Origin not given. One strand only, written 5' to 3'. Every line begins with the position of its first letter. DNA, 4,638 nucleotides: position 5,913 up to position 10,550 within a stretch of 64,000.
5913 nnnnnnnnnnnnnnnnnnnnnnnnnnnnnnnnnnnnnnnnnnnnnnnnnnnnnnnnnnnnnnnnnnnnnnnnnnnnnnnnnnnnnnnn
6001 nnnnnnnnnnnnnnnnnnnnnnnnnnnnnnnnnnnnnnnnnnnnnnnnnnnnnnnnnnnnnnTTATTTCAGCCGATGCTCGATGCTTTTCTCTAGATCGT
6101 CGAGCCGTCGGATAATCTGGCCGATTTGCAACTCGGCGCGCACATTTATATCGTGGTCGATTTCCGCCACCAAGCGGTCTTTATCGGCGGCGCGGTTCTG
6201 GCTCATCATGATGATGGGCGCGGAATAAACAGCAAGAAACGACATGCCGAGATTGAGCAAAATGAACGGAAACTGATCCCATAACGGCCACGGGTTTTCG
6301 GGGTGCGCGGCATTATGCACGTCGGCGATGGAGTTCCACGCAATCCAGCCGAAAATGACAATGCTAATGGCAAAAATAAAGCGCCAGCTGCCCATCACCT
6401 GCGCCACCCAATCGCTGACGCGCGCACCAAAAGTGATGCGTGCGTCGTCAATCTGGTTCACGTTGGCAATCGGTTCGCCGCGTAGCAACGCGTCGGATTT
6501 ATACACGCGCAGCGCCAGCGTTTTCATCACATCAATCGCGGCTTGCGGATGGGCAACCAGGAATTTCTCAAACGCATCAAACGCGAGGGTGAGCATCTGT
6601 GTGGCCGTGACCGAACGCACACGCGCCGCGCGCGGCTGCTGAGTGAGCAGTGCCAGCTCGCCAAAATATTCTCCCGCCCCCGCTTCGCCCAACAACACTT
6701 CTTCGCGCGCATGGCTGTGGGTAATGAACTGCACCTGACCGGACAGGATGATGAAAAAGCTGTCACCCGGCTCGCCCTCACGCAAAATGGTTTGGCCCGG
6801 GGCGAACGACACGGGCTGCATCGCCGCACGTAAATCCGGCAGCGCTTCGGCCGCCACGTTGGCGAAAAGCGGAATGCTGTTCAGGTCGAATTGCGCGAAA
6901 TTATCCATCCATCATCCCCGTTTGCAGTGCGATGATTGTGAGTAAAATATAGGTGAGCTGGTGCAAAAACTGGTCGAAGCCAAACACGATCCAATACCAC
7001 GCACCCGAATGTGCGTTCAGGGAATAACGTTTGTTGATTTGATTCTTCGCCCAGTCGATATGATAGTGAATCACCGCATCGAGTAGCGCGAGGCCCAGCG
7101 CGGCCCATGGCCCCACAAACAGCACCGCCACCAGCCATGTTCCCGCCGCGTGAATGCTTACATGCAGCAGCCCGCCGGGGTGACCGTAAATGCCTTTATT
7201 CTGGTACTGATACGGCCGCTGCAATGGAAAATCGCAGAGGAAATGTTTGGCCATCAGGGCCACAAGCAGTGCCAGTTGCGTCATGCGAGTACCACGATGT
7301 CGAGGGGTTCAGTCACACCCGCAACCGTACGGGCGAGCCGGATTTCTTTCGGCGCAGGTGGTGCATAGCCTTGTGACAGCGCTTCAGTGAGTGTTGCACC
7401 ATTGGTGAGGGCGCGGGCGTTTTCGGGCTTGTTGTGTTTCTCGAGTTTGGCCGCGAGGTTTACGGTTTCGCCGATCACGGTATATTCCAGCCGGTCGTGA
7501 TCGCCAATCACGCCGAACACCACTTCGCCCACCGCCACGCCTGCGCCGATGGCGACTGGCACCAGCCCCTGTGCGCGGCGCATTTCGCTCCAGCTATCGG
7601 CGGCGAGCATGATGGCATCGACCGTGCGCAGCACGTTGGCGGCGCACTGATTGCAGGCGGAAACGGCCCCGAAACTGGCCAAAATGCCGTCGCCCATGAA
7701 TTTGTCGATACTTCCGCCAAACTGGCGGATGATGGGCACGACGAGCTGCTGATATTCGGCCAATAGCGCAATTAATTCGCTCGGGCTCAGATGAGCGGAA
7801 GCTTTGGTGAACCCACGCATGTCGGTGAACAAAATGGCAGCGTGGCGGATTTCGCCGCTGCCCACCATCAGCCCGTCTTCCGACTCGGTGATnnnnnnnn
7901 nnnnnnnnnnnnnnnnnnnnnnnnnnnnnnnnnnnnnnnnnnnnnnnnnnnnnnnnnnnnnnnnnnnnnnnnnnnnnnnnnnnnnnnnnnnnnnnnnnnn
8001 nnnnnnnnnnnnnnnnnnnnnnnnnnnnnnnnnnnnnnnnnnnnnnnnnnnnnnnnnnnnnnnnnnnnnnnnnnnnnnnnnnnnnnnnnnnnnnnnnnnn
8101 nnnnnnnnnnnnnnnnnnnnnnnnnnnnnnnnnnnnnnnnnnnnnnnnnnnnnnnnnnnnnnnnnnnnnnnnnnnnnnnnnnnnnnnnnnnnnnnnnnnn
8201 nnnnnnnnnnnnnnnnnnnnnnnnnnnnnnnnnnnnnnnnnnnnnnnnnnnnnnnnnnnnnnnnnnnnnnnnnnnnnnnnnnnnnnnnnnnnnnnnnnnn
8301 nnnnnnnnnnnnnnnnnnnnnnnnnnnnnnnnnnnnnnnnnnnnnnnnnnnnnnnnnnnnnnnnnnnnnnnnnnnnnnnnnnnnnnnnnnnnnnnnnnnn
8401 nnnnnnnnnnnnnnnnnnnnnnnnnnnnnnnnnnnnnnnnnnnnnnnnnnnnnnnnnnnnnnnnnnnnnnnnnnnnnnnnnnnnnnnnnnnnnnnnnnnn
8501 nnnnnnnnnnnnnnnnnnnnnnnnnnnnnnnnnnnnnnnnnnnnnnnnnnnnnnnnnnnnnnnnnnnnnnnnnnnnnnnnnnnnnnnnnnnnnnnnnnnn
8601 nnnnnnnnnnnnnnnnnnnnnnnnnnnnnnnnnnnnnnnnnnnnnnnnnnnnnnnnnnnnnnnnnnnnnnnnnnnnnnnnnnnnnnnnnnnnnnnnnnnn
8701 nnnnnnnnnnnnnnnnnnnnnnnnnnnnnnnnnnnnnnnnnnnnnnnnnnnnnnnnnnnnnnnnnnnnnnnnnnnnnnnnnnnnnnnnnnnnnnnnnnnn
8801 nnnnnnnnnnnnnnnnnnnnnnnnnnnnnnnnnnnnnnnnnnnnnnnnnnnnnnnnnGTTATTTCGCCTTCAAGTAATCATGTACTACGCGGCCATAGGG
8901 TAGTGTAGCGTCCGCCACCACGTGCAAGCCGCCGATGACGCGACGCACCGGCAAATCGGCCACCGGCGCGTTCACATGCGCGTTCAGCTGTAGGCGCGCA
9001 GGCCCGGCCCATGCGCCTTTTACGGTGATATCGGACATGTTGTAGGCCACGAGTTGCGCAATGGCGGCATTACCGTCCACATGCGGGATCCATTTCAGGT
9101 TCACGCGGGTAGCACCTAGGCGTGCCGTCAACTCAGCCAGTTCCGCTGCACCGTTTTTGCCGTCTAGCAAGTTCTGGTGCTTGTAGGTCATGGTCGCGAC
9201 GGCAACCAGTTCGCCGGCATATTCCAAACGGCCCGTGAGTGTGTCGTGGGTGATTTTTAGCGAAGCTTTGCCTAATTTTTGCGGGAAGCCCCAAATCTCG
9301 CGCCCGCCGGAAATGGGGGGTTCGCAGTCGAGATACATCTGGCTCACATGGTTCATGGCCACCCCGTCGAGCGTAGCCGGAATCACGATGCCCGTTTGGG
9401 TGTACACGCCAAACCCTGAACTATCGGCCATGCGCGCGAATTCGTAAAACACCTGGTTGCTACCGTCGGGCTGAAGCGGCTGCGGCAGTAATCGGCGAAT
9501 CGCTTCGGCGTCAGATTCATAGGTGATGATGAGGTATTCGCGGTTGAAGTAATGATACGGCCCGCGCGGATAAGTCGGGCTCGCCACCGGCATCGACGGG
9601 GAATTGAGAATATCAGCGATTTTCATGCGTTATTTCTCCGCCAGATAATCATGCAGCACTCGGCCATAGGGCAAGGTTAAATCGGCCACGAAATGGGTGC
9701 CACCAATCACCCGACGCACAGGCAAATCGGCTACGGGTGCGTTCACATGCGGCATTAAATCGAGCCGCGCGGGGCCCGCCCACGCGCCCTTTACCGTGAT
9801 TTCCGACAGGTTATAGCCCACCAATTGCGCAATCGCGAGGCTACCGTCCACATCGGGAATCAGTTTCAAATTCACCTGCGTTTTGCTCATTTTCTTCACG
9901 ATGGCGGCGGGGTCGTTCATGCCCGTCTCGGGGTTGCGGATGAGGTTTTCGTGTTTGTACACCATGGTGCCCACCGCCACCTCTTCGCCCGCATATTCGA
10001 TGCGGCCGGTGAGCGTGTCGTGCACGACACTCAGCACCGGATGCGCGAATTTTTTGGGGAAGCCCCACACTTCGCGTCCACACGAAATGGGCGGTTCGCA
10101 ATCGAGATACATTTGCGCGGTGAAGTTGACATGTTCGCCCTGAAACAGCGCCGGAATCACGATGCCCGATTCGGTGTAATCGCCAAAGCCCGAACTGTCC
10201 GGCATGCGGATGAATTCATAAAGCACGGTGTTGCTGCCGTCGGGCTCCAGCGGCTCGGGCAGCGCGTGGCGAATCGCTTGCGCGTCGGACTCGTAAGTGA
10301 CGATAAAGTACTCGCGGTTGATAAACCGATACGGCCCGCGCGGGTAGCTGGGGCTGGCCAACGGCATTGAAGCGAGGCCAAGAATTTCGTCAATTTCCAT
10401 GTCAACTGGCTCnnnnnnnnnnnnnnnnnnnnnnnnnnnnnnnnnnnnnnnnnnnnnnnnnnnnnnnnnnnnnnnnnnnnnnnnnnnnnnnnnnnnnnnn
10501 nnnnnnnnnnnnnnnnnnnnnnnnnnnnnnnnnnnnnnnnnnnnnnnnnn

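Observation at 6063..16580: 10.5-kb single-strand supercluster joining two bufferin-type precursors, MNIO machinery, a quinone reductase fusion, a ketone-body module and a cAMP signalling module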

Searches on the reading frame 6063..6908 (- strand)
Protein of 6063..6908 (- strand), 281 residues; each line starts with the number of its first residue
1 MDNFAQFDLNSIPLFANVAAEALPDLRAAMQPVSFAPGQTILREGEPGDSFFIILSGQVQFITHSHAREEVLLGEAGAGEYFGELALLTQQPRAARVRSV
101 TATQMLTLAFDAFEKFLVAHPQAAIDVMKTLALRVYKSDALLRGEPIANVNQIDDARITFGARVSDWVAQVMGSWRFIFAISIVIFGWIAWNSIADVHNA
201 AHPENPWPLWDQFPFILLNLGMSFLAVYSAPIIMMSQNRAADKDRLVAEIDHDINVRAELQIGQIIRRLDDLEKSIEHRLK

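Call 5: search_protein_families(library=pfam, proteins=[window:6063-6908:-], max_evalue=0.01)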
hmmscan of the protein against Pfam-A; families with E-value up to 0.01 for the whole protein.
window:6063-6908:- (281 aa): 2 families
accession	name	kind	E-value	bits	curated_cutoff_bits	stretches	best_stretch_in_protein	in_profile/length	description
PF06210.16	DUF1003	-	1e-28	99.9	27.4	1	172-279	1-99/103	Protein of unknown function (DUF1003)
PF00027.35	cNMP_binding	-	6.5e-22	77.7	27.5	1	33-118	2-87/89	Cyclic nucleotide-binding domain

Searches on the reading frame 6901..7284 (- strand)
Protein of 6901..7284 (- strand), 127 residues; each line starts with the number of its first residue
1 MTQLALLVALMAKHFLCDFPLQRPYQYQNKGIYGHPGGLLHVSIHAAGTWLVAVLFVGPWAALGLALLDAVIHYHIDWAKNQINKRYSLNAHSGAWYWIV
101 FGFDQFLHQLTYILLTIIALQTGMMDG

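Call 3: search_protein_families(library=pfam, proteins=[window:6901-7284:-], max_evalue=0.01)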
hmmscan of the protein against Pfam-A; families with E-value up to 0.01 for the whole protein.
window:6901-7284:- (127 aa): 1 family
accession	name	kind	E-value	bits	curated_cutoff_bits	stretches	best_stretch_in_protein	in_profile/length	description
PF11750.13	DUF3307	-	1.1e-11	45.3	23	1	6-118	1-110/127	Protein of unknown function (DUF3307)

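Call 4: search_protein_families(library=ncbifam, proteins=[window:6901-7284:-], max_evalue=0.01)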
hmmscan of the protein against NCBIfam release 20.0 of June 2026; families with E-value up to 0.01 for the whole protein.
window:6901-7284:- (127 aa): 0 families

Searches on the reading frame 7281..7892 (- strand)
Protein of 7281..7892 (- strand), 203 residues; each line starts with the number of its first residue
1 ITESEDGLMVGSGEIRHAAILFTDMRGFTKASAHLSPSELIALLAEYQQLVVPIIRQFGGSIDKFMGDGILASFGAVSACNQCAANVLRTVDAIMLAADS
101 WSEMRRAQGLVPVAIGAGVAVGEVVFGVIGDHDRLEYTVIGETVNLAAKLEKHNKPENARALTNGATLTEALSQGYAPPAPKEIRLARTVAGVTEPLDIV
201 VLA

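Call 57: search_solved_structures(query=window:7281-7892:-, max_evalue=0.001, show_alignments=3)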
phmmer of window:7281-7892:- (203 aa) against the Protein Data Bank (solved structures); distinct sequences matched with E-value up to 0.001: 41.
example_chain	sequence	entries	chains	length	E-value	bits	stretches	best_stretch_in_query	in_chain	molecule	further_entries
6fht_A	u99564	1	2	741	8.4e-25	91.1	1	3-156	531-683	Bacteriophytochrome,Adenylate cyclase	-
2w01_A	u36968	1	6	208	4.9e-24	88.6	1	12-168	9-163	ADENYLATE CYCLASE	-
3r5g_A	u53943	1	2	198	3.4e-17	66.3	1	18-154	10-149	CyaB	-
1wc0_A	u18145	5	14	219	5.3e-16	62.4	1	14-158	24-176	ADENYLATE CYCLASE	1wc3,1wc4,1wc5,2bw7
1wc1_A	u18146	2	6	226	6.2e-16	62.2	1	15-158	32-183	ADENYLATE CYCLASE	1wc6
5mbg_A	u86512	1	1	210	1.7e-12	51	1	18-155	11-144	Beta subunit of photoactivated adenylyl cyclase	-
5mbh_A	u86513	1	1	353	1.8e-12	50.9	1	17-155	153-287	Beta subunit of photoactivated adenylyl cyclase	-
5x4t_A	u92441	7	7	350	2.1e-12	50.7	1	19-155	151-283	Photoactivated adenylyl cyclase | Family 3 adenylate cyclase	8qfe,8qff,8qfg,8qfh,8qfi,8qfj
9f1z_A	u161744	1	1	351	2.1e-12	50.7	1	19-155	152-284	Family 3 adenylate cyclase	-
5x4u_A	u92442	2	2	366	2.3e-12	50.6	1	19-155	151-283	Photoactivated adenylyl cyclase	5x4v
4yus_A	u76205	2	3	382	2.6e-12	50.4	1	19-155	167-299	Family 3 adenylate cyclase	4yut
9f1w_A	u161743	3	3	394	2.7e-12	50.3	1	19-155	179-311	Family 3 adenylate cyclase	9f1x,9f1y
5mbk_A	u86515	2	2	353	4.9e-12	49.5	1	17-155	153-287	Beta subunit of photoactivated adenylyl cyclase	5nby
5m27_A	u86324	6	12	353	4.9e-12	49.5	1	17-155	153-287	Beta subunit of photoactivated adenylyl cyclase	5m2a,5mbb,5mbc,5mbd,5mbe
5mbj_A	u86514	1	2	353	4.9e-12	49.5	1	17-155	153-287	Beta subunit of photoactivated adenylyl cyclase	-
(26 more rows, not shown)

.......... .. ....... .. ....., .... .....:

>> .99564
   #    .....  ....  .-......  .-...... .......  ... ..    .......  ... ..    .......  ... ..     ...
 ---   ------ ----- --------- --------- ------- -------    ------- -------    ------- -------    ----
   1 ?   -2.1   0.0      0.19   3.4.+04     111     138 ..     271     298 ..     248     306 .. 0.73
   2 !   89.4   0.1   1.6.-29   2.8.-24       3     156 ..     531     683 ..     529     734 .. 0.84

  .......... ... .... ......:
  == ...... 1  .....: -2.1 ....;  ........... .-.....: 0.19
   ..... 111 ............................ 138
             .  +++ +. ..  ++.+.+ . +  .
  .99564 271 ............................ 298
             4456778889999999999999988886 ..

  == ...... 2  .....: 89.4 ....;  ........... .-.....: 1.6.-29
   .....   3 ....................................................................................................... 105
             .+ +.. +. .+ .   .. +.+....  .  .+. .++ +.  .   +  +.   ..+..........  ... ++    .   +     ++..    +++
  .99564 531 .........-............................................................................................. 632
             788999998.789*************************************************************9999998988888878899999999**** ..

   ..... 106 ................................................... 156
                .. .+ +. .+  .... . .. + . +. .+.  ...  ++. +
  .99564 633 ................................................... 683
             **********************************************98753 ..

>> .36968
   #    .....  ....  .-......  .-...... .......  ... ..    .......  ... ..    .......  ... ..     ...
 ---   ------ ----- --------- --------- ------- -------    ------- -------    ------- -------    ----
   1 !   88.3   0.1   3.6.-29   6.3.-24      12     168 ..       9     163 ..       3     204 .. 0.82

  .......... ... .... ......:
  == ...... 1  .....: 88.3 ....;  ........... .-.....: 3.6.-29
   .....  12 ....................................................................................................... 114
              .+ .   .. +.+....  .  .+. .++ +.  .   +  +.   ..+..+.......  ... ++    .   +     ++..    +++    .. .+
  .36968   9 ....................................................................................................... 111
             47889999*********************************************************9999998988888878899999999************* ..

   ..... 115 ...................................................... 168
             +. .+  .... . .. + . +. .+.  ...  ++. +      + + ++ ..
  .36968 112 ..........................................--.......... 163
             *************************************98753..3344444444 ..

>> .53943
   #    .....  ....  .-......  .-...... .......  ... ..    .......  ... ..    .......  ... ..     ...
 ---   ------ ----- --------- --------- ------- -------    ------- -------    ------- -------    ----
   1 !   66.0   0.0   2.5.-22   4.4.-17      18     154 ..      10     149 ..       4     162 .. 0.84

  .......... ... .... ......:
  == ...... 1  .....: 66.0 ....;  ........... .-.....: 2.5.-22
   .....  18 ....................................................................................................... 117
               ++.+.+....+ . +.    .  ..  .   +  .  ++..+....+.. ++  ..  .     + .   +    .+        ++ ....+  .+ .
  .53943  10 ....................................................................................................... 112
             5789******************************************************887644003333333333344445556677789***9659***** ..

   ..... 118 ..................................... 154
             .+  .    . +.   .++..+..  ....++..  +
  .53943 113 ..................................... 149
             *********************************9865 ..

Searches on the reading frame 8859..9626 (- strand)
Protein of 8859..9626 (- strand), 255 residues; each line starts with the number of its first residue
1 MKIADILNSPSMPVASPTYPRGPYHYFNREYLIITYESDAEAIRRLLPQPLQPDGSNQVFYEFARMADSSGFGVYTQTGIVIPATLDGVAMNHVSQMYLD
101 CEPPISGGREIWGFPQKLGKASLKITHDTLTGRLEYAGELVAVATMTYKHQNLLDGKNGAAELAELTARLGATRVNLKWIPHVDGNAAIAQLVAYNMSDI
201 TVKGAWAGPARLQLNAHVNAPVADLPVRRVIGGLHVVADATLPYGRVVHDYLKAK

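Call 3: search_protein_families(library=pfam, proteins=[window:8859-9626:-], max_evalue=0.01)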
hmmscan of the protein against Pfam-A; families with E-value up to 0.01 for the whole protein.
window:8859-9626:- (255 aa): 1 family
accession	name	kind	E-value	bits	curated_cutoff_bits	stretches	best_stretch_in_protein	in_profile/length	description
PF06314.16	ADC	-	6.1e-72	242.4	29.8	1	11-252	1-238/238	Acetoacetate decarboxylase (ADC)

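Call 4: search_protein_families(library=ncbifam, proteins=[window:8859-9626:-], max_evalue=0.01)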
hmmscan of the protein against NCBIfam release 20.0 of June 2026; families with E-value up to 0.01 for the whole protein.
window:8859-9626:- (255 aa): 3 families
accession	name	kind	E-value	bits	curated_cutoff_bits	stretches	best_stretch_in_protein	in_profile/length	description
NF002614.0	PRK02265.1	subfamily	3.3e-94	314.9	150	1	8-253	9-245/246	acetoacetate decarboxylase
TIGR04460.1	endura_MppR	equivalog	6.7e-07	29.2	380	1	23-246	21-255/257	enduracididine biosynthesis enzyme MppR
NF007150.0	PRK09585.3-5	equivalog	0.0036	16.3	585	0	92-132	241-280/393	anhydro-N-acetylmuramic acid kinase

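Call 47: search_solved_structures(query=window:8859-9626:-, max_evalue=0.00001, show_alignments=1)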
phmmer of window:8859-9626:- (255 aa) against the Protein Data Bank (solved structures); distinct sequences matched with E-value up to 0.00001: 5.
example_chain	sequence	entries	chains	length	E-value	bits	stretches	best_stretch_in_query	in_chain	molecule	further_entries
3bgt_A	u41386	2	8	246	3.7e-67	229.9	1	11-253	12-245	Probable acetoacetate decarboxylase | Acetoacetate decarboxylase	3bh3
3c8w_A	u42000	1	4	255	1.3e-60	208.5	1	11-252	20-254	Acetoacetate decarboxylase ADC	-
3bh2_A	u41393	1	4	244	1e-59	205.6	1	5-253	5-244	Acetoacetate decarboxylase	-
6eej_A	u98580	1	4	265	7.3e-06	29.1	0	19-236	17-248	Acetoacetate decarboxylase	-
4zbo_A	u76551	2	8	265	8e-06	29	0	19-236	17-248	Acetoacetate decarboxylase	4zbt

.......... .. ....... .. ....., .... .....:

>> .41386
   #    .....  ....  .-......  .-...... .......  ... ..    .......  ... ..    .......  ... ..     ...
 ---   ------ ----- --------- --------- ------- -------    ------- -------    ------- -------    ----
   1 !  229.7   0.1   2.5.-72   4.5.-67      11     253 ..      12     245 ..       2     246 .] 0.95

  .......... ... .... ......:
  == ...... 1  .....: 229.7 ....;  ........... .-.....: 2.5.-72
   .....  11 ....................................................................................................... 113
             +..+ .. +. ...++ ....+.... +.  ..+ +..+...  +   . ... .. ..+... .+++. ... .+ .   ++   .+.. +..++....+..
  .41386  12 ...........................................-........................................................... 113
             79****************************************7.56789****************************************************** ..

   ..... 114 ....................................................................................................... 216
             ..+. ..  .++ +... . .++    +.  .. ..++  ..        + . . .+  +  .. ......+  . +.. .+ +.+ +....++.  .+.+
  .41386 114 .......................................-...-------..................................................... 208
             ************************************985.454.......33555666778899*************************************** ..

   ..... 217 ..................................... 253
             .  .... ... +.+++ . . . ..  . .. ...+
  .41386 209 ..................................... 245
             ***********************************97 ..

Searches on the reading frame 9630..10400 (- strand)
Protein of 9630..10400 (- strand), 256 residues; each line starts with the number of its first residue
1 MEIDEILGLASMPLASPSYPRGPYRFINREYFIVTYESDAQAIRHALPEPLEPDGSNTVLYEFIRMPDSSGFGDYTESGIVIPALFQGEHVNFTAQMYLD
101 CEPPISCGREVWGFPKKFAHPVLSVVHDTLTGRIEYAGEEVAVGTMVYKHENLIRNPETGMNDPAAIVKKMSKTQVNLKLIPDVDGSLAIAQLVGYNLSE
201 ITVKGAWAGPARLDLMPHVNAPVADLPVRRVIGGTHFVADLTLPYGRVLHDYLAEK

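Call 3: search_protein_families(library=pfam, proteins=[window:9630-10400:-], max_evalue=0.01)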
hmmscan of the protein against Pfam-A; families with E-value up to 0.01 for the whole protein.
window:9630-10400:- (256 aa): 1 family
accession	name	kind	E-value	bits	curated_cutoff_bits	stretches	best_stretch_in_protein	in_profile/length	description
PF06314.16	ADC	-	3.2e-74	249.9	29.8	1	11-253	1-238/238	Acetoacetate decarboxylase (ADC)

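Call 4: search_protein_families(library=ncbifam, proteins=[window:9630-10400:-], max_evalue=0.01)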
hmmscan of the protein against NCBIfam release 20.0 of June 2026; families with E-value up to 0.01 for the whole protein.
window:9630-10400:- (256 aa): 2 families
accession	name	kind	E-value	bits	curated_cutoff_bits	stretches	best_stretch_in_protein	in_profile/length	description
NF002614.0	PRK02265.1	subfamily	2.9e-101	338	150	1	10-254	11-245/246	acetoacetate decarboxylase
TIGR04460.1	endura_MppR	equivalog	0.0019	17.8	380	0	30-249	27-257/257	enduracididine biosynthesis enzyme MppR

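Call 48: search_solved_structures(query=window:9630-10400:-, max_evalue=0.00001, show_alignments=1)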
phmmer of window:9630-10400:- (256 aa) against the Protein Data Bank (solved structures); distinct sequences matched with E-value up to 0.00001: 5.
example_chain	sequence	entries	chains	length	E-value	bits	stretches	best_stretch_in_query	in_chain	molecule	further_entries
3bgt_A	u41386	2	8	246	2.2e-75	256.7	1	11-254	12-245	Probable acetoacetate decarboxylase | Acetoacetate decarboxylase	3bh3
3c8w_A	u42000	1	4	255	1.1e-71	244.6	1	16-254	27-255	Acetoacetate decarboxylase ADC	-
3bh2_A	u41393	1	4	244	1.3e-62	214.9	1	3-253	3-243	Acetoacetate decarboxylase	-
6eej_A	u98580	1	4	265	1.4e-07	34.5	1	34-244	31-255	Acetoacetate decarboxylase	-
4zbo_A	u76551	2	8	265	1.9e-07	34.1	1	34-243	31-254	Acetoacetate decarboxylase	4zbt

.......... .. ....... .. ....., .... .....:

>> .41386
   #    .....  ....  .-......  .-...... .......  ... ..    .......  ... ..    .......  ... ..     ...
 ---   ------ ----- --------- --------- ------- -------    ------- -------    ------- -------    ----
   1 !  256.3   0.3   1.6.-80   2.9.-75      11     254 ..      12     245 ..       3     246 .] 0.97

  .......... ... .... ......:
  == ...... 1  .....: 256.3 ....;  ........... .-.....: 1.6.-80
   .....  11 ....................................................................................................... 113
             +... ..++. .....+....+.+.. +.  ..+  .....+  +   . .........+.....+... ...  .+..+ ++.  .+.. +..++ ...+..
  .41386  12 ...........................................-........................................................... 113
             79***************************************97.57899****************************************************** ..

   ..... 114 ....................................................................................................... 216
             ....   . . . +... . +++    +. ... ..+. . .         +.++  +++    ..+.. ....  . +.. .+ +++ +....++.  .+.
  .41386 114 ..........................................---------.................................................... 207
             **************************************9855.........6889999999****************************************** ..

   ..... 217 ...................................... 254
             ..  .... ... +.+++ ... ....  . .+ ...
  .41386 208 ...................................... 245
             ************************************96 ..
